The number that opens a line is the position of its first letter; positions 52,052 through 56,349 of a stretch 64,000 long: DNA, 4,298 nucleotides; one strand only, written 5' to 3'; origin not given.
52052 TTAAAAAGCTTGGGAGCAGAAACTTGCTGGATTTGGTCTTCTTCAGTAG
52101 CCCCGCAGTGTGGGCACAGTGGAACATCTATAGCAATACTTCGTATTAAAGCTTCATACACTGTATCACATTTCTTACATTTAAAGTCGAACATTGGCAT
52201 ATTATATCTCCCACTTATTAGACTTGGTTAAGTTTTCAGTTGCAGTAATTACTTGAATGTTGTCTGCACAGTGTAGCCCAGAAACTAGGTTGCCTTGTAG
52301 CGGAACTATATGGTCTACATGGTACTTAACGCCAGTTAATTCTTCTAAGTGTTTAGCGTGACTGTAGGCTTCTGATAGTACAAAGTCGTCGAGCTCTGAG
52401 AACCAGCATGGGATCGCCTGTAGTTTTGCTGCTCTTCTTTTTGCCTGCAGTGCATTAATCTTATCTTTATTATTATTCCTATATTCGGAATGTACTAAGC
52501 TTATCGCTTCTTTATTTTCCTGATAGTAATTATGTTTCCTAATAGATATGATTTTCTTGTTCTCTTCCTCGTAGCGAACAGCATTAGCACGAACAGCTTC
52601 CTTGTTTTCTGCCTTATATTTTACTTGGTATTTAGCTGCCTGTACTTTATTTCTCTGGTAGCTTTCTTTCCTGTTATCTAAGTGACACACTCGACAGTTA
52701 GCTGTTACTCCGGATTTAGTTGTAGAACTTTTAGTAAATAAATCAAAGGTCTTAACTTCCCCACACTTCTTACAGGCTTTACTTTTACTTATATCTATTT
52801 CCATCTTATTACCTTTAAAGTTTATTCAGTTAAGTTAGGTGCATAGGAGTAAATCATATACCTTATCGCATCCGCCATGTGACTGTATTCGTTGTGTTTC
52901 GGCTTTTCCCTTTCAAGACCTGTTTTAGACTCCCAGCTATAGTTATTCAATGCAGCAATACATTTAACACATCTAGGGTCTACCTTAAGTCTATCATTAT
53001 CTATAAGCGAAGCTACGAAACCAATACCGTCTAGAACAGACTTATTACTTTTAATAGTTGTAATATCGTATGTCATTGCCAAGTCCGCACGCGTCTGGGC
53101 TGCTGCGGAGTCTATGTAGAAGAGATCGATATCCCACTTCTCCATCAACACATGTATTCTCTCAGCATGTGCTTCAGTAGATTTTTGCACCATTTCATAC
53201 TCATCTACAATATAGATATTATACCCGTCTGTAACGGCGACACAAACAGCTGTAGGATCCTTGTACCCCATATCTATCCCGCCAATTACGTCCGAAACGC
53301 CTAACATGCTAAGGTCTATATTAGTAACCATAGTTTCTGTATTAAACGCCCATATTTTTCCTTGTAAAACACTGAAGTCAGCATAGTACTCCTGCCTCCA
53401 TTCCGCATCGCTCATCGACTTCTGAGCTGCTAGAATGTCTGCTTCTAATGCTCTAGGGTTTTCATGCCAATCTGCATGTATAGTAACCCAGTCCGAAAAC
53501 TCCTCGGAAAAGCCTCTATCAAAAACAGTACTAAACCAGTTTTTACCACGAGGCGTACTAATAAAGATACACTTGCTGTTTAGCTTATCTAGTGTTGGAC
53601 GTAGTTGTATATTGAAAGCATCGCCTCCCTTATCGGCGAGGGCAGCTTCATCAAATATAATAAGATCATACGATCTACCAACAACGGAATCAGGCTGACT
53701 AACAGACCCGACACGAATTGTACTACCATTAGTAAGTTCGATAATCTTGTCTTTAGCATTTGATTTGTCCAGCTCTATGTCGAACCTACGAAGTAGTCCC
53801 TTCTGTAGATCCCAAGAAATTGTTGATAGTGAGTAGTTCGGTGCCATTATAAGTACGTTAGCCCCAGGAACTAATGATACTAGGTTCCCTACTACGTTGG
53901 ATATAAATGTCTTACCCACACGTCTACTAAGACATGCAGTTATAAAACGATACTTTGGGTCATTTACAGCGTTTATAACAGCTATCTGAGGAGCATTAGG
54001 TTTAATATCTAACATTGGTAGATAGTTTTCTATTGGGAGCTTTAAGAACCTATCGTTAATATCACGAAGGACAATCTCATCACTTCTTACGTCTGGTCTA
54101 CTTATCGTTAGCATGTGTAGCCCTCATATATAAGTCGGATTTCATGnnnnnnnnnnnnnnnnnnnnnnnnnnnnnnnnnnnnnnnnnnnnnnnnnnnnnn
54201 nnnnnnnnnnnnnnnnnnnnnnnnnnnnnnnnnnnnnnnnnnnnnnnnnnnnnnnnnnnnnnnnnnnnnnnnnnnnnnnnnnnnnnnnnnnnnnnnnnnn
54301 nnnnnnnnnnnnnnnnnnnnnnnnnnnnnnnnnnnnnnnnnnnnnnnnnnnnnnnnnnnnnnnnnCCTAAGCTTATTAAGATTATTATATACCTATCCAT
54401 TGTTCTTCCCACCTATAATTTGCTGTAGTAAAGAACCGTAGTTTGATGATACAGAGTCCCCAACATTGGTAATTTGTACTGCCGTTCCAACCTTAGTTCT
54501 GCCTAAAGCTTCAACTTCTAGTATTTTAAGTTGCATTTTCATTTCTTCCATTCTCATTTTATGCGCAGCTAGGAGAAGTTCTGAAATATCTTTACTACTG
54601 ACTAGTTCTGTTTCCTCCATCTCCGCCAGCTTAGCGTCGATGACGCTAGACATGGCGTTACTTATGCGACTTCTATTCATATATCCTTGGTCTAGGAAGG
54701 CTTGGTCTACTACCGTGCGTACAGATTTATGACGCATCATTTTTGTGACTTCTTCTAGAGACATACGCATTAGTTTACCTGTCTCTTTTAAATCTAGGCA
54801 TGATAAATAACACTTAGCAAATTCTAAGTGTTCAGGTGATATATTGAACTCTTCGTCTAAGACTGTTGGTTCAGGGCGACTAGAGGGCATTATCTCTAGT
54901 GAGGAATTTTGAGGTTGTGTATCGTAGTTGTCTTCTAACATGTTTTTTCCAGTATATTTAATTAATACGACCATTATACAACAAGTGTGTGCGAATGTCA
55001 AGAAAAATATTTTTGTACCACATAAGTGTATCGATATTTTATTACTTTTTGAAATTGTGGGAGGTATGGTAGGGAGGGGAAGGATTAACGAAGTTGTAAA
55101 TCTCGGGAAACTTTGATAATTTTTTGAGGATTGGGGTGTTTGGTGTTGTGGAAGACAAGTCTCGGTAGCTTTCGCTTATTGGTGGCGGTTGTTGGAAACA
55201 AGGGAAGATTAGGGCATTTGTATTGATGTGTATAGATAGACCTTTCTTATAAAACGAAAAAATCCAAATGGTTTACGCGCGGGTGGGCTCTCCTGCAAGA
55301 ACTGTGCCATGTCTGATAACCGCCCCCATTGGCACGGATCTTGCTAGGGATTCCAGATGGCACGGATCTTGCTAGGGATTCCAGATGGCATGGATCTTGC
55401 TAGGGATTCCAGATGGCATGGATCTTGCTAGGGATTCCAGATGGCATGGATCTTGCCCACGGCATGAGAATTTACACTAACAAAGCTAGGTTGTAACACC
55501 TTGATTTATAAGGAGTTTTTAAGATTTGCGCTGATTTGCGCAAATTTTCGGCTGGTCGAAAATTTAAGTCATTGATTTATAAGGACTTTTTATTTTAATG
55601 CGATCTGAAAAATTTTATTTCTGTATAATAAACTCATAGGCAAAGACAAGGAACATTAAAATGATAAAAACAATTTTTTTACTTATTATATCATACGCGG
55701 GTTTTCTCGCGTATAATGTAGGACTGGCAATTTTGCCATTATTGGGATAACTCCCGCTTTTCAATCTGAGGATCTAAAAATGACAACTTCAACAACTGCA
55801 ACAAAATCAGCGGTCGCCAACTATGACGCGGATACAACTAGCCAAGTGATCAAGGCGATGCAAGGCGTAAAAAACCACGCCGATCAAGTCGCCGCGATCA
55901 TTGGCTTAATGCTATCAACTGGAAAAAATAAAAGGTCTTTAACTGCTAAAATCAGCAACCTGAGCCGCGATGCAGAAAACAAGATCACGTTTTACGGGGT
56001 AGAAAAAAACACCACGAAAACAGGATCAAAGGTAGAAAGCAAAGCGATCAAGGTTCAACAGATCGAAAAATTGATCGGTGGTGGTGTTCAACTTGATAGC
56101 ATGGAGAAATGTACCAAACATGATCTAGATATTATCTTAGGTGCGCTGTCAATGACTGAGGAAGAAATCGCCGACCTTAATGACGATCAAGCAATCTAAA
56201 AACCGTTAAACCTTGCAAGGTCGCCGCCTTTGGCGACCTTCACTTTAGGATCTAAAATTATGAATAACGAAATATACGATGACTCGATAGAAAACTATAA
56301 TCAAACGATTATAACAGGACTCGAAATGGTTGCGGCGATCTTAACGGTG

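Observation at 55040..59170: System-level view: a repeat-armoured pre-early-like locus that may be an injection-stop or takeover control region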

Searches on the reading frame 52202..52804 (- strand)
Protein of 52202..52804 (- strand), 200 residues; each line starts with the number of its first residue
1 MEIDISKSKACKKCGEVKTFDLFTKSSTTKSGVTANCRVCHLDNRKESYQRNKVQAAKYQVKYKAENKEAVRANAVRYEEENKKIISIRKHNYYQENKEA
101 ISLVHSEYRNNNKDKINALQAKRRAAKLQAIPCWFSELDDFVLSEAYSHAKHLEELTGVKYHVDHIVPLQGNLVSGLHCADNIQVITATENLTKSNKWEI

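Call 10: search_protein_families(library=pfam, proteins=[window:52202-52804:-], max_evalue=0.01)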
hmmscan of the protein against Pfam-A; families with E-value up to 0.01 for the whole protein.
window:52202-52804:- (200 aa): 0 families

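Call 11: search_protein_families(library=phrogs, proteins=[window:52202-52804:-], max_evalue=0.01)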
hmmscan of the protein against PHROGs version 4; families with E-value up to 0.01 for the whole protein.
window:52202-52804:- (200 aa): 9 families
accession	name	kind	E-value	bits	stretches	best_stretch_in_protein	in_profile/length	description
phrog_1035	-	DNA, RNA and nucleotide metabolism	6.5e-27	96.1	1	8-199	63-215/271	endonuclease VII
phrog_26577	-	unknown function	2e-17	64.6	1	108-198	19-107/119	-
phrog_2340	-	DNA, RNA and nucleotide metabolism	8.5e-07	30.2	1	6-123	6-112/171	endonuclease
phrog_7091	-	DNA, RNA and nucleotide metabolism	1.4e-05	26.4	1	6-124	11-122/132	HNH endonuclease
phrog_5558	-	moron, auxiliary metabolic gene and host takeover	4.7e-05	24.7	1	6-66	63-123/130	Lar-like restriction alleviation protein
phrog_6611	-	unknown function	0.00023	22.3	1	5-45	138-178/180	-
phrog_2633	-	DNA, RNA and nucleotide metabolism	0.00036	21.7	1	6-64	11-68/142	endonuclease VII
phrog_30827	-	unknown function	0.0047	17.2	1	137-196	90-147/271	-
phrog_2255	-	DNA, RNA and nucleotide metabolism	0.0056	17.1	0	7-64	52-108/211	HNH endonuclease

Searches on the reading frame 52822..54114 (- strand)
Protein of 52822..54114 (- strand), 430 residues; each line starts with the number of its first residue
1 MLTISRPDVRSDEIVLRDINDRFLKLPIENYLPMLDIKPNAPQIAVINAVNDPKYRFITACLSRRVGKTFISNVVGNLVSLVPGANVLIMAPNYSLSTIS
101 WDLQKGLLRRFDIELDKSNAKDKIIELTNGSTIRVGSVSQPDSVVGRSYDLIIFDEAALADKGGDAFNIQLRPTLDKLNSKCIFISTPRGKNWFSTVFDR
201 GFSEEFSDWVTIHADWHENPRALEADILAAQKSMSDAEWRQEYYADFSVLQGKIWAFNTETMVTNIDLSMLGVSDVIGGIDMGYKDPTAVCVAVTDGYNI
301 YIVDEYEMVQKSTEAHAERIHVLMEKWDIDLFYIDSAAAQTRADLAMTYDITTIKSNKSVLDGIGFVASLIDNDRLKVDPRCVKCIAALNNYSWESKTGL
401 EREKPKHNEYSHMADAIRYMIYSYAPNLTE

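Call 10: search_protein_families(library=pfam, proteins=[window:52822-54114:-], max_evalue=0.01)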
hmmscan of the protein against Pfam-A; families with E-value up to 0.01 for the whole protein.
window:52822-54114:- (430 aa): 3 families
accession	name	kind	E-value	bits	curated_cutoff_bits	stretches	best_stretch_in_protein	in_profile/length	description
PF03237.21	Terminase_6N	-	1.2e-10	41.8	22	1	63-261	5-214/215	Terminase large subunit, T4likevirus-type, N-terminal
PF17289.8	Terminase_6C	-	1.9e-08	34.9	22.6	1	279-421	2-152/155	Terminase RNaseH-like domain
PF17288.8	Terminase_3C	-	0.0016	19.3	26.7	1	355-421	81-153/155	Terminase RNAseH like domain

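Call 11: search_protein_families(library=phrogs, proteins=[window:52822-54114:-], max_evalue=0.01)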
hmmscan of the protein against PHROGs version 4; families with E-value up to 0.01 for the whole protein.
window:52822-54114:- (430 aa): 8 families
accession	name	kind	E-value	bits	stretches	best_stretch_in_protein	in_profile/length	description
phrog_2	-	head and packaging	4.8e-44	152.3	1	33-425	257-593/807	terminase large subunit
phrog_5653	-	head and packaging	5.3e-21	76.2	1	266-424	22-180/199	terminase large subunit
phrog_10250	-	head and packaging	2.3e-15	58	1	231-427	2-218/228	terminase large subunit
phrog_6672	-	head and packaging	6.7e-14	52.7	1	300-426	7-131/145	terminase large subunit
phrog_7579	-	head and packaging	2.1e-07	31.4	1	61-247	24-213/239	terminase large subunit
phrog_38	-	head and packaging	0.00013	21.8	1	216-341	491-619/760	terminase large subunit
phrog_5989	-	head and packaging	0.00077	19.7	1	122-162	226-265/347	terminase large subunit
phrog_2472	-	unknown function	0.0022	18.4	0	356-421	239-305/324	-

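Call 12: search_dna_similar(query=window:52822-54114:-, collection=phages, mode=protein, max_rows=25)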
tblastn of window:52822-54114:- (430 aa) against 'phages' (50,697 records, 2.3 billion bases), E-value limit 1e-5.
Records with a match: 1326; places in all: 1328; records where one place covers at least 80% of the query: 1061.
Best place of each record, by identity: <60% 1326.
By first word of the organism name: Vibrio 372; Salmonella 275; Escherichia 173; Klebsiella 88; Microbacterium 36; Clostridium 34; Pelagibacter 26; Bacteroides 25; Gordonia 24; Phocaeicola 23; and 56 more.
By host as written in the record: - 371; Escherichia coli 52; Salmonella enterica subsp. enterica serovar Enteritidis PT1 39; Vibrio harveyi BAA-1116 36; Clostridium sporogenes ATCC-15579 30; Klebsiella pneumoniae 26; Microbacterium foliorum NRRL B-24224 25; Salmonella sp. 24; and 316 more.
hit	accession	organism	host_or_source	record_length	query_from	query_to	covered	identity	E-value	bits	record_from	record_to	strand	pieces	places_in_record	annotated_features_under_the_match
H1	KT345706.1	Vibrio phage vB_VorS-PVo5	Vibrio ordalii VO5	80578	1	424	99%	48.6%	3e-126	408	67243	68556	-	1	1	terminase large subunit | hypothetical protein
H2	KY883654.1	Vibrio phage JSF10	Vibrio cholerae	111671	1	425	99%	48.2%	6e-125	404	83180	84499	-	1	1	terminase large subunit | hypothetical protein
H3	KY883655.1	Vibrio phage JSF12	Vibrio cholerae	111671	1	425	99%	48.2%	6e-125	404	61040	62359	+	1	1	terminase large subunit | hypothetical protein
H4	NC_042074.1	Vibrio phage JSF10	Vibrio cholerae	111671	1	425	99%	48.2%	6e-125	404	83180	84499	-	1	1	terminase large subunit | terminase small subunit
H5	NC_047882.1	Vibrio phage JSF12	Vibrio cholerae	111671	1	425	99%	48.2%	6e-125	404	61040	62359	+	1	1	terminase large subunit | terminase small subunit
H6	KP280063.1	Vibrio phage phi 3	Vibrio cholerae 1051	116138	1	424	99%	48.3%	3e-124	402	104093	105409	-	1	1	terminase large subunit | hypothetical protein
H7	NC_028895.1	Vibrio phage phi 3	Vibrio cholerae 1051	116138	1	424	99%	48.3%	3e-124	402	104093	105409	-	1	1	terminase large subunit | terminase small subunit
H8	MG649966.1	Vibrio phage Ceto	Vibrio harveyi BAA-1116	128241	1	425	99%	48.1%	7e-126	407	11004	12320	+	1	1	terminase large subunit | hypothetical protein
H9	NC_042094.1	Vibrio phage Ceto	Vibrio harveyi BAA-1116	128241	1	425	99%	48.1%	7e-126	407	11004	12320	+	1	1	terminase large subunit | terminase small subunit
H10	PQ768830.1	Vibrio phage Pylo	Vibrio campbellii BB120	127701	1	425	99%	47.8%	4e-125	405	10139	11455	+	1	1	terminase large subunit | hypothetical protein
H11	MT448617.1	Vibrio phage River4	Vibrio harveyi BAA-1116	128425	1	425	99%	47.8%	4e-125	405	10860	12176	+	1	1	terminase large subunit | hypothetical protein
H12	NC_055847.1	Vibrio phage River4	Vibrio harveyi BAA-1116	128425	1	425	99%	47.8%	4e-125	405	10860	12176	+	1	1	terminase large subunit | terminase small subunit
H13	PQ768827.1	Vibrio phage Hades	Vibrio campbellii BB120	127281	1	425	99%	47.8%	6e-125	404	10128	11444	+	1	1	terminase large subunit | hypothetical protein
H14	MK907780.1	Vibrio phage Pontus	Vibrio harveyi BAA-1116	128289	1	425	99%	47.8%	2e-124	403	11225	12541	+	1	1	terminase large subunit | hypothetical protein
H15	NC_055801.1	Vibrio phage Pontus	Vibrio harveyi BAA-1116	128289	1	425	99%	47.8%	2e-124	403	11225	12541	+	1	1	terminase large subunit | terminase small subunit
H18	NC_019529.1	Vibrio phage pVp-1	Vibrio parahaemolyticus ATCC 33844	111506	1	424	99%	48.0%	3e-124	402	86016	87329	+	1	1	terminase large subunit | terminase small subunit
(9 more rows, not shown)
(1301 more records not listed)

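Call 15: get_annotated_region(hit=H18, flank=14000)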
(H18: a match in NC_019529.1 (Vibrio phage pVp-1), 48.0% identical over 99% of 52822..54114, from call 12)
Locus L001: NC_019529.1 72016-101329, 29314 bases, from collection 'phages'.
description: Vibrio phage pVp-1, complete genome.
organism: Vibrio phage pVp-1 (NCBI taxid 1150989)
taxonomy: Viruses; Duplodnaviria; Heunggongvirae; Uroviricota; Caudoviricetes; Demerecviridae; Ermolyevavirinae; Vipunavirus; Vipunavirus pVp1
host: Vibrio parahaemolyticus ATCC 33844; source: seawater; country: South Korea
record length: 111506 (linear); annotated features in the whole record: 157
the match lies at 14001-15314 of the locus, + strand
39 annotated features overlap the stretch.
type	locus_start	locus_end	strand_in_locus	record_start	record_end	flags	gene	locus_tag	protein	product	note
CDS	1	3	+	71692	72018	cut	-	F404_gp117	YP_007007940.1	hypothetical protein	-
CDS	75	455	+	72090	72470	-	-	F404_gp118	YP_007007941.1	hypothetical protein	-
CDS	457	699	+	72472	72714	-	-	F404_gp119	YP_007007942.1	hypothetical protein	-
CDS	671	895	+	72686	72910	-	-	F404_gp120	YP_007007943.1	hypothetical protein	-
CDS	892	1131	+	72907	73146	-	-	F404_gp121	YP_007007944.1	hypothetical protein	-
CDS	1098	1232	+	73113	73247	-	-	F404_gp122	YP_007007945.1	hypothetical protein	-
CDS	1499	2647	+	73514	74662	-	-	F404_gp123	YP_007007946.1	hypothetical protein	-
CDS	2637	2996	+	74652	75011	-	-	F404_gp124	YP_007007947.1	hypothetical protein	-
CDS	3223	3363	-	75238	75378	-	-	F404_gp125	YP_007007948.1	hypothetical protein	-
CDS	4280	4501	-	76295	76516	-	-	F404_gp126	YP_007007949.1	hypothetical protein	-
CDS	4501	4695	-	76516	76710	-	-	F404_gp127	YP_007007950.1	hypothetical protein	-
CDS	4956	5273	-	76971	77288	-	-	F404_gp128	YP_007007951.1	hypothetical protein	-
CDS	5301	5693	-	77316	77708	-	-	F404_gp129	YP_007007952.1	hypothetical protein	-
CDS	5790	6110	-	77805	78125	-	-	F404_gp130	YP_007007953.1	hypothetical protein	-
CDS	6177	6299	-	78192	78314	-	-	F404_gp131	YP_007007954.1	hypothetical protein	-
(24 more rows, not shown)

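Call 28: find_encoding_contigs(protein=window:52822-54114:-, flank=10000, max_places=6)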
Protein window:52822-54114:- (430 aa): no gene with exactly this product is on record in the collection.

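Call 50: get_annotated_region(hit=H9, flank=11500)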
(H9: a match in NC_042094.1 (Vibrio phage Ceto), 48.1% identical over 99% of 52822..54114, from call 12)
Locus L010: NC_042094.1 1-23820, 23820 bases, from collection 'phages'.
description: Vibrio phage Ceto, complete genome.
organism: Vibrio phage Ceto (NCBI taxid 2570300)
taxonomy: Viruses; Duplodnaviria; Heunggongvirae; Uroviricota; Caudoviricetes; Demerecviridae; Ermolyevavirinae; Cetovirus; Cetovirus ceto
host: Vibrio harveyi BAA-1116; source: Chesapeake Bay Oyster; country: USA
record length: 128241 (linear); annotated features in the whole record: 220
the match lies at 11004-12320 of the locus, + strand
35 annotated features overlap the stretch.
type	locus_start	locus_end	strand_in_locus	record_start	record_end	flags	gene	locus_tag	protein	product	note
CDS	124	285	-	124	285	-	-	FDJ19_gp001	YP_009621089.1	hypothetical protein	gp1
CDS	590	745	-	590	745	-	-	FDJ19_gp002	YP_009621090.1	hypothetical protein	gp2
CDS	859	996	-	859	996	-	-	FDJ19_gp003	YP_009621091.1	hypothetical protein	gp3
CDS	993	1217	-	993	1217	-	-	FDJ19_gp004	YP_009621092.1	hypothetical protein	gp4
CDS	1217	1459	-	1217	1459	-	-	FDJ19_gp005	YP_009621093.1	hypothetical protein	gp5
CDS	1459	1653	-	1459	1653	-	-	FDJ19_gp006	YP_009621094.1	hypothetical protein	gp6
CDS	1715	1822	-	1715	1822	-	-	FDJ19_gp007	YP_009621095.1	hypothetical protein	gp7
CDS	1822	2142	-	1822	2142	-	-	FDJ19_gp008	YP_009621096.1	hypothetical protein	gp8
CDS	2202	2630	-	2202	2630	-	-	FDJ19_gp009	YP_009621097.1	hypothetical protein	gp9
CDS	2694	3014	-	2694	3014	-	-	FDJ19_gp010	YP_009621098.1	hypothetical protein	gp10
CDS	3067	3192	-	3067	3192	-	-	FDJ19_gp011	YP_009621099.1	hypothetical protein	gp11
CDS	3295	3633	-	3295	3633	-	-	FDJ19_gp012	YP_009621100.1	hypothetical protein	gp12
CDS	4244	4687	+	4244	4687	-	-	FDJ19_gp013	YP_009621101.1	DNA binding protein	gp13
CDS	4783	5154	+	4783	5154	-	-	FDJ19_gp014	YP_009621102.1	hypothetical protein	gp14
CDS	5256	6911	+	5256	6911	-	-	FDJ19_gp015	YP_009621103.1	DNA transfer protein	gp15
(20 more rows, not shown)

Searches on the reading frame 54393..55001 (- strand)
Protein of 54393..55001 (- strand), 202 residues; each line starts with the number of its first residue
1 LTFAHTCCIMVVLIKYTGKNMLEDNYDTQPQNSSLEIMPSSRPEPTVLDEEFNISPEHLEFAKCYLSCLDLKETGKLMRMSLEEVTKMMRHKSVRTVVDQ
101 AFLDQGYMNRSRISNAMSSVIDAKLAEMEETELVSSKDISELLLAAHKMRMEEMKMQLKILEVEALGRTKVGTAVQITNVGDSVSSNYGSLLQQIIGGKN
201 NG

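Call 10: search_protein_families(library=pfam, proteins=[window:54393-55001:-], max_evalue=0.01)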
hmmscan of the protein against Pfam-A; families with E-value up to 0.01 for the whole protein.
window:54393-55001:- (202 aa): 0 families

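Call 11: search_protein_families(library=phrogs, proteins=[window:54393-55001:-], max_evalue=0.01)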
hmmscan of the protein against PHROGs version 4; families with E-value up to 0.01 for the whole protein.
window:54393-55001:- (202 aa): 1 family
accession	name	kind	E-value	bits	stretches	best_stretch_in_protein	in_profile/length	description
phrog_3802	-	head and packaging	4.6e-30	105.8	1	54-198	11-157/159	terminase small subunit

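Call 30: find_related_loci(query=window:54393-55001:-, collection=viral_contigs, flank=10000)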
Query window:54393-55001:- (202 aa) in viral_contigs; peptide patterns used: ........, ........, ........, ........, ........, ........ (x = any residue, [..] = any of these).
3 stretches matched a pattern; 2 encode a relative of the query (tblastn E <= 1e-3); 2 distinct loci.
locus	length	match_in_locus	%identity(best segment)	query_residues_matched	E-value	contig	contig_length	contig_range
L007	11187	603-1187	91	1-202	2e-121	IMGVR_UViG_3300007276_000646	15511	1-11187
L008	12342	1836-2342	68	36-199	6e-73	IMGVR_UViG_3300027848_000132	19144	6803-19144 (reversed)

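Call 110: search_dna_similar(query=window:54393-54944:-, collection=phages, mode=protein, max_rows=15, max_evalue=0.001)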
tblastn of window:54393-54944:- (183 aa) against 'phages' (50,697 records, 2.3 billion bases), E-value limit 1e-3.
Records with a match: 894; places in all: 894; records where one place covers at least 80% of the query: 8.
Best place of each record, by identity: <60% 894.
By first word of the organism name: Vibrio 347; Salmonella 270; Escherichia 129; Klebsiella 81; Phage 12; Bacteriophage 11; Proteus 10; Aeromonas 7; Shigella 4; Providencia 4; and 12 more.
By host as written in the record: - 342; Escherichia coli 42; Salmonella enterica subsp. enterica serovar Enteritidis PT1 39; Vibrio harveyi BAA-1116 36; Klebsiella pneumoniae 26; Salmonella sp. 24; Salmonella enterica 23; Salmonella enterica subsp. enterica serovar Enteritidis 21; and 143 more.
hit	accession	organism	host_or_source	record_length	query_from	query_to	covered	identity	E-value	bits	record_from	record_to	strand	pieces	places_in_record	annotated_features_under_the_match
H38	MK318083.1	Aeromonas phage Akh-2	Aeromonas hydrophila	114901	35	180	80%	36.5%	7e-17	83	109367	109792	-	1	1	hypothetical protein (x3)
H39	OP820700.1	Aeromonas phage vB_AdhS_TS3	Aeromonas dhakensis AM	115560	35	180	80%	36.5%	8e-17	83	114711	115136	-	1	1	hypothetical protein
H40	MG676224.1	Aeromonas phage AhSzq-1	Aeromonas hydrophila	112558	35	180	80%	35.1%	9e-16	80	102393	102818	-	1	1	putative terminase small subunit | class I SAM-dependent methyltransferase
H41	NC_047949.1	Aeromonas phage AhSzq-1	Aeromonas hydrophila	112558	35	180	80%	35.1%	9e-16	80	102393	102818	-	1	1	terminase small subunit | class I SAM-dependent methyltransferase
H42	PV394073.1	Salmonella phage PHZ191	Salmonella enterica subsp. enterica ...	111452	35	180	80%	34.5%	3e-12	70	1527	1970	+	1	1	hypothetical protein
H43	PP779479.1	Salmonella phage 1Sgal2PP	Salmonella enterica subsp. enterica ...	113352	35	180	80%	34.2%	4e-11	66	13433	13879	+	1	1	terminase small subunit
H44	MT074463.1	Salmonella phage gmork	Salmonella enterica subsp. enterica ...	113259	35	179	79%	34.0%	5e-12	69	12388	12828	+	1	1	putative terminase small subunit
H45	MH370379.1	Salmonella phage S132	Salmonella enterica subsp. enterica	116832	35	179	79%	34.0%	9e-12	68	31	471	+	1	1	hypothetical protein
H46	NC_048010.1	Salmonella phage S132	Salmonella enterica subsp. enterica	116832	35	179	79%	34.0%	9e-12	68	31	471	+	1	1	terminase small subunit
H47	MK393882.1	Salmonella phage 3-29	Salmonella enterica subsp. enterica ...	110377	35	179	79%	34.0%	9e-12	68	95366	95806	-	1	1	hypothetical protein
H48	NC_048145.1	Salmonella phage 3-29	Salmonella enterica subsp. enterica ...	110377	35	179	79%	34.0%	9e-12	68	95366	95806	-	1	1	terminase small subunit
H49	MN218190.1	Salmonella phage 9-29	Salmonella enterica subsp. enterica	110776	35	179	79%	34.0%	9e-12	68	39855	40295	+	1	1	hypothetical protein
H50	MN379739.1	Salmonella phage 1-19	Salmonella enterica subsp. enterica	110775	35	179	79%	34.0%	9e-12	68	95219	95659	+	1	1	hypothetical protein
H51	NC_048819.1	Salmonella phage 1-19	Salmonella enterica subsp. enterica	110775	35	179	79%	34.0%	9e-12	68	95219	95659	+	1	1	terminase small subunit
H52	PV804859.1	Salmonella phage MET_P1-197_46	Salmonella enterica subsp. enterica ...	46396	35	179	79%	34.0%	1e-11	68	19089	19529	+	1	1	putative terminase small subunit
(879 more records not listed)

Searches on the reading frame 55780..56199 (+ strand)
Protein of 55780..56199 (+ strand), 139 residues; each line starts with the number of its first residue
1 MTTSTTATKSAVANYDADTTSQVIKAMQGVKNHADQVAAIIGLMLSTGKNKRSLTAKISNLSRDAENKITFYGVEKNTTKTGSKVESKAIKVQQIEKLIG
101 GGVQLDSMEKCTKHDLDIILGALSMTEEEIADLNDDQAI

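Call 10: search_protein_families(library=pfam, proteins=[window:55780-56199:+], max_evalue=0.01)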
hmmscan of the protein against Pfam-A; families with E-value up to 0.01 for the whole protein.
window:55780-56199:+ (139 aa): 0 families

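Call 11: search_protein_families(library=phrogs, proteins=[window:55780-56199:+], max_evalue=0.01)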
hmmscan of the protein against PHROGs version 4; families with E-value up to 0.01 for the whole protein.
window:55780-56199:+ (139 aa): 0 families

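Call 81: search_protein_families(library=pfam, proteins=[window:55780-56199:+], max_evalue=5)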
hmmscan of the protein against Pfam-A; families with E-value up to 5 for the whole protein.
window:55780-56199:+ (139 aa): 1 family
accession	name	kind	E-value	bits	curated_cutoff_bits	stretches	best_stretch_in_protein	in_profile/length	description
PF22888.1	FIMAH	-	0.11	13.6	24.8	1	9-37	30-58/81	FIMAH domain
